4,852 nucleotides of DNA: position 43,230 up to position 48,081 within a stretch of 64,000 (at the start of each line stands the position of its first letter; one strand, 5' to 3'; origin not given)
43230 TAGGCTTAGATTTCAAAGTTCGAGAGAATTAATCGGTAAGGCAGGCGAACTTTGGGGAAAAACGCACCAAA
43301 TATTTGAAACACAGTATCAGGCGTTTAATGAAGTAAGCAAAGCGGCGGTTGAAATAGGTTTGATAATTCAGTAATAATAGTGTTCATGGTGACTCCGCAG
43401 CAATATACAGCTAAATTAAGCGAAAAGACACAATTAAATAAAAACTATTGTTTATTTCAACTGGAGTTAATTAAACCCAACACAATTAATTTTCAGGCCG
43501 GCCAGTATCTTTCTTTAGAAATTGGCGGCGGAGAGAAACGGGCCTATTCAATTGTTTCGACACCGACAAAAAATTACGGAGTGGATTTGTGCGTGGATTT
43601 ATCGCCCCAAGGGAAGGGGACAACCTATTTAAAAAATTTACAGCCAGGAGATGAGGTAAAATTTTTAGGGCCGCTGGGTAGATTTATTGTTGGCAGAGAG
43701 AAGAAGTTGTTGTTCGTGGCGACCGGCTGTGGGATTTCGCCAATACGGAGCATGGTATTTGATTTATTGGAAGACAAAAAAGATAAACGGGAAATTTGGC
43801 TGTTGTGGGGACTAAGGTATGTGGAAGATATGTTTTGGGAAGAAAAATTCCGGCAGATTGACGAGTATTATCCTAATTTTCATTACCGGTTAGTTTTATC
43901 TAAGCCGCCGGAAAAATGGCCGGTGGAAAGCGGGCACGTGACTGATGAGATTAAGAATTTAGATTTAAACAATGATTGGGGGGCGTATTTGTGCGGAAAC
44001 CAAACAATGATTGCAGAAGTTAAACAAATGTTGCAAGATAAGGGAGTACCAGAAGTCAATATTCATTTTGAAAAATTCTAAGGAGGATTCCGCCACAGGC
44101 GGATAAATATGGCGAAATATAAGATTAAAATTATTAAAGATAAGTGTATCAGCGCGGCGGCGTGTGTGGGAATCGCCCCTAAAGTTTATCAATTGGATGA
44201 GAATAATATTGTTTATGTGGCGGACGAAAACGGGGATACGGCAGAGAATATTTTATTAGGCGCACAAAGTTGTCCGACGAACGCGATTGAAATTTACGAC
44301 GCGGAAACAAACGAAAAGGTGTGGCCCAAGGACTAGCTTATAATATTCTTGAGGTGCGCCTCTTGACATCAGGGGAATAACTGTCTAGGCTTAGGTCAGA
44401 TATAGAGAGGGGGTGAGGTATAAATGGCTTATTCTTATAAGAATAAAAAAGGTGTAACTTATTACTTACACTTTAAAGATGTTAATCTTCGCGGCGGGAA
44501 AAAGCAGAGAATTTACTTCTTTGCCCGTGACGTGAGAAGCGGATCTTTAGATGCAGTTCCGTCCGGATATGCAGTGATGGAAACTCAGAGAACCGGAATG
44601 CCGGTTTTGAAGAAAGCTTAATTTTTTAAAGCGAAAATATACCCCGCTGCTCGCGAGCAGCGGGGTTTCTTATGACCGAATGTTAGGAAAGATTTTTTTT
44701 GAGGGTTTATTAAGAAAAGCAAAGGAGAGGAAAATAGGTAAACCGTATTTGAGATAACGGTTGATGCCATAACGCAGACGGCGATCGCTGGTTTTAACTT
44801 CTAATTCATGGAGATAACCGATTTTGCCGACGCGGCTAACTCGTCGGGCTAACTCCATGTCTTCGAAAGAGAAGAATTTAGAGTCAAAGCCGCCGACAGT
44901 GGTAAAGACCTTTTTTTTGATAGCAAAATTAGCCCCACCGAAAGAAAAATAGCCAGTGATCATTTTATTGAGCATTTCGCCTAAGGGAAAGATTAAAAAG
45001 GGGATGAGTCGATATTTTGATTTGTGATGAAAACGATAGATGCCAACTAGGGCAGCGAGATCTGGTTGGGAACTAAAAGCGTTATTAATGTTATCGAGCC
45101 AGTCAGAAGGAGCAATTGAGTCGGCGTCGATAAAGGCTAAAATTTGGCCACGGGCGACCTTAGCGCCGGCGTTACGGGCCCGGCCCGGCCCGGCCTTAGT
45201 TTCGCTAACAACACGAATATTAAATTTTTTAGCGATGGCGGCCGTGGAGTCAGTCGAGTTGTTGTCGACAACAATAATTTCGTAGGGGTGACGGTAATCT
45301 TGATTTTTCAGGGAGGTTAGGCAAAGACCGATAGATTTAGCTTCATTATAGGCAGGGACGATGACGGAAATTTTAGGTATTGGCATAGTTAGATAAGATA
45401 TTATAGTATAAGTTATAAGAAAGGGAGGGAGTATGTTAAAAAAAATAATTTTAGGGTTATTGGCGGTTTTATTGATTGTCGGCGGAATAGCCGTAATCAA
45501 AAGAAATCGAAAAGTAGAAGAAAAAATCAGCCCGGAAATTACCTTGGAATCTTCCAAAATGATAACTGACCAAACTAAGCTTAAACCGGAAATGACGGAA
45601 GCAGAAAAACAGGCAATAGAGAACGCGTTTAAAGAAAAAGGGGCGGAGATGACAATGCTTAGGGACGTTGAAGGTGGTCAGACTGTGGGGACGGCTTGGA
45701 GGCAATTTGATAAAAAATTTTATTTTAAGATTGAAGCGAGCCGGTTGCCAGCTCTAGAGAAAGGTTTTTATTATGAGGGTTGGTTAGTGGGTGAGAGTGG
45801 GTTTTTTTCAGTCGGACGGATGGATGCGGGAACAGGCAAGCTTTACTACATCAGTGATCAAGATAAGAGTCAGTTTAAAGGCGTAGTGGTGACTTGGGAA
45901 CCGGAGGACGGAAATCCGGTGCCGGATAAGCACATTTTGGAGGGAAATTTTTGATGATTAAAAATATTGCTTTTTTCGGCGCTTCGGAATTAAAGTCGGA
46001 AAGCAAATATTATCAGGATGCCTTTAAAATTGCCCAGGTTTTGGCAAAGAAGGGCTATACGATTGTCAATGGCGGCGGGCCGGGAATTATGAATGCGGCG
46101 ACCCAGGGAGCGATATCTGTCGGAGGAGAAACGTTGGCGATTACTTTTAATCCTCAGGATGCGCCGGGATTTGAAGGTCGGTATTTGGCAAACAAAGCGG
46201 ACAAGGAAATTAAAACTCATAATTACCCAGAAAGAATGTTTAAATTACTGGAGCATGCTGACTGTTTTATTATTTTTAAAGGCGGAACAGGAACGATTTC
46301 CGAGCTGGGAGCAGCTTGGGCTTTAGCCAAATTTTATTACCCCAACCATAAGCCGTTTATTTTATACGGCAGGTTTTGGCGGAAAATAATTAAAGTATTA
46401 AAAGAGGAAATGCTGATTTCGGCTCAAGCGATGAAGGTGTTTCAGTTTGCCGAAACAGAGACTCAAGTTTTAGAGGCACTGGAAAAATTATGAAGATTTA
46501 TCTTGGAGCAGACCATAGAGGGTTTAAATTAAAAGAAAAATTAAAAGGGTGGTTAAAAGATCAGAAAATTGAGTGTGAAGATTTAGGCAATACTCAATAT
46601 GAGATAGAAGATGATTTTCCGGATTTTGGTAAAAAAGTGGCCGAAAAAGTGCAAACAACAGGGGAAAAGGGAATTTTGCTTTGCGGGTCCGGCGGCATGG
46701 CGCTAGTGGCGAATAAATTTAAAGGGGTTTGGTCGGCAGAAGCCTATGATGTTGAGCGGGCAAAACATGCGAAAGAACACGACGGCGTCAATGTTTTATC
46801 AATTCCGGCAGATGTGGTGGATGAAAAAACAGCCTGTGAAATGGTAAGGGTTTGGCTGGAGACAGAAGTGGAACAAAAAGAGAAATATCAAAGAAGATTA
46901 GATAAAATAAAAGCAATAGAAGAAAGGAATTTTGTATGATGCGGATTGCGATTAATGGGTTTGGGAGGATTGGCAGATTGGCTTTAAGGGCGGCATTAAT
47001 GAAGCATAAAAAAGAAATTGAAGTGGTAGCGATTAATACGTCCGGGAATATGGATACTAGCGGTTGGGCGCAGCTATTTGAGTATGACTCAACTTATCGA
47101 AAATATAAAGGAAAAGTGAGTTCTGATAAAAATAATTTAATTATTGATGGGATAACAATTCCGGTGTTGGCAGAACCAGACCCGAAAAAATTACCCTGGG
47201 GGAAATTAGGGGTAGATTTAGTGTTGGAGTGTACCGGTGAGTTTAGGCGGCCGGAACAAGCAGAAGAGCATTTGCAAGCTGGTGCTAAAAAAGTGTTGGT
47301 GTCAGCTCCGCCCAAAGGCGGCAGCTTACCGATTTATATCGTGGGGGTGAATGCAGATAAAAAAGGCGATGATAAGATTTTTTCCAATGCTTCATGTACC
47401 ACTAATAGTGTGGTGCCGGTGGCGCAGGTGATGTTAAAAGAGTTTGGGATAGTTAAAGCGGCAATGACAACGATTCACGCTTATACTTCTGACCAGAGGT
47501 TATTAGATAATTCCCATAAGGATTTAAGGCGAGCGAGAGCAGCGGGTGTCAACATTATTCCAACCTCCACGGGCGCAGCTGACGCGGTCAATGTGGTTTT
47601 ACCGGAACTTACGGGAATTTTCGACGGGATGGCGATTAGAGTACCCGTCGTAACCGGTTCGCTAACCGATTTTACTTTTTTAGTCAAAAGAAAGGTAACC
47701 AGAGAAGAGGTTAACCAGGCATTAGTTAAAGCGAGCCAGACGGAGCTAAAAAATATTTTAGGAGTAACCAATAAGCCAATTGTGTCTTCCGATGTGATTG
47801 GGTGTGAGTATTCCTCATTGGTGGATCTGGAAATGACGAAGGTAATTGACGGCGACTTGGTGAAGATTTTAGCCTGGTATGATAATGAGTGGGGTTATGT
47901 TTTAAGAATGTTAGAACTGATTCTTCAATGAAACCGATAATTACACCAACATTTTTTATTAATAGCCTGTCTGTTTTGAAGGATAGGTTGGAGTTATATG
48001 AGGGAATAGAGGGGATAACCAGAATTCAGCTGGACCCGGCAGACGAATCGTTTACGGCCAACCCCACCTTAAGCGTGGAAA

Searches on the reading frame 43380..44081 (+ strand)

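Call 64: search_protein_families(library=pfam, proteins=[window:43380-44081:+], max_evalue=0.00001)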
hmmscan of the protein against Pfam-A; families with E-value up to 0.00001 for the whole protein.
window:43380-44081:+ (233 aa): 2 families
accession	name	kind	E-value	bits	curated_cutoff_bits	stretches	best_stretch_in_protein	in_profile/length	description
PF00175.26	NAD_binding_1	-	5.4e-20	72.5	22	1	112-215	1-108/109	Oxidoreductase NAD-binding domain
PF00970.30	FAD_binding_6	-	4.3e-16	59.5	21.1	1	11-102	2-97/99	Oxidoreductase FAD-binding domain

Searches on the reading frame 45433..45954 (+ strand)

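Call 64: search_protein_families(library=pfam, proteins=[window:45433-45954:+], max_evalue=0.00001)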
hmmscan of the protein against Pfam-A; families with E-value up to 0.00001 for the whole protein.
window:45433-45954:+ (173 aa): 1 family
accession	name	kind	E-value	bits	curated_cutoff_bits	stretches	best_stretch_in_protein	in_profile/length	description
PF10099.14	RskA_C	-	4.9e-08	33.8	29.4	1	59-165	23-130/135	Anti-sigma-K factor rskA, C-terminal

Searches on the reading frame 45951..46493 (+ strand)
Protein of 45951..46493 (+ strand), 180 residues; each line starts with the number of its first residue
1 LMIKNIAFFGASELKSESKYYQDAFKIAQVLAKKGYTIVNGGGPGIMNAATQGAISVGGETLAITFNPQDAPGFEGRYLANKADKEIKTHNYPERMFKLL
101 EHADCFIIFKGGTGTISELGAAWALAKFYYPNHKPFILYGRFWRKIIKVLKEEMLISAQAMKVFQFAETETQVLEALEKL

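Call 64: search_protein_families(library=pfam, proteins=[window:45951-46493:+], max_evalue=0.00001)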
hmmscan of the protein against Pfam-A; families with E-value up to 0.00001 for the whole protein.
window:45951-46493:+ (180 aa): 2 families
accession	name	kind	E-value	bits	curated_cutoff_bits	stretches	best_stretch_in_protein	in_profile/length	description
PF03641.19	Lysine_decarbox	-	3e-17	63.5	27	1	47-176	1-130/131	Possible lysine decarboxylase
PF18306.6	LDcluster4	-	3.5e-16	59.6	26.3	1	5-127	3-118/151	SLOG cluster4 family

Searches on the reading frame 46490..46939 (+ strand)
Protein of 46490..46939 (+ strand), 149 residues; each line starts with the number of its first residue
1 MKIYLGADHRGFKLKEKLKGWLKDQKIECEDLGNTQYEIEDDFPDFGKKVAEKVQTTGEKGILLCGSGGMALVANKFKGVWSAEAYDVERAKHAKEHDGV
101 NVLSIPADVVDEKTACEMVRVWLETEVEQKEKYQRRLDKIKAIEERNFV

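Call 64: search_protein_families(library=pfam, proteins=[window:46490-46939:+], max_evalue=0.00001)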
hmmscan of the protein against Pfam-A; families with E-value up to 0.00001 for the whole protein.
window:46490-46939:+ (149 aa): 1 family
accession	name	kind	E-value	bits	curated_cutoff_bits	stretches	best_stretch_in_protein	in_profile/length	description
PF02502.23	LacAB_rpiB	-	5.6e-40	136.9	24.7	1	3-140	1-138/138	Ribose/Galactose Isomerase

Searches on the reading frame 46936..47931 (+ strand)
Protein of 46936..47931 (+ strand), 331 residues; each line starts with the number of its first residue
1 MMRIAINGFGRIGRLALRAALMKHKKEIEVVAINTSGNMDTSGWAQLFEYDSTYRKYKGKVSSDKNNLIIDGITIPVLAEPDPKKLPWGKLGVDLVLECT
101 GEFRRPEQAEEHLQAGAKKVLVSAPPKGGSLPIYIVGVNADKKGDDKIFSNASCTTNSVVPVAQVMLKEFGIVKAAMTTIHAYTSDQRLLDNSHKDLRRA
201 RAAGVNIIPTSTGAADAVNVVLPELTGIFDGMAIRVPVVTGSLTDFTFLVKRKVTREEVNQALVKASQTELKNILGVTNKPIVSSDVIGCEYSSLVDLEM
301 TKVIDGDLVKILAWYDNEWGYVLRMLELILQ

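Call 64: search_protein_families(library=pfam, proteins=[window:46936-47931:+], max_evalue=0.00001)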
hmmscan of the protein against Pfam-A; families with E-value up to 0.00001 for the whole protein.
window:46936-47931:+ (331 aa): 2 families
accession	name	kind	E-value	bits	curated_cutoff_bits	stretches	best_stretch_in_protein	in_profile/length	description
PF02800.25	Gp_dh_C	-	5.5e-59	198.7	24.4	1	160-315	2-158/158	Glyceraldehyde 3-phosphate dehydrogenase, C-terminal domain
PF00044.30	Gp_dh_N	-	1.1e-34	119.2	31.7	1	2-104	1-99/101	Glyceraldehyde 3-phosphate dehydrogenase, NAD binding domain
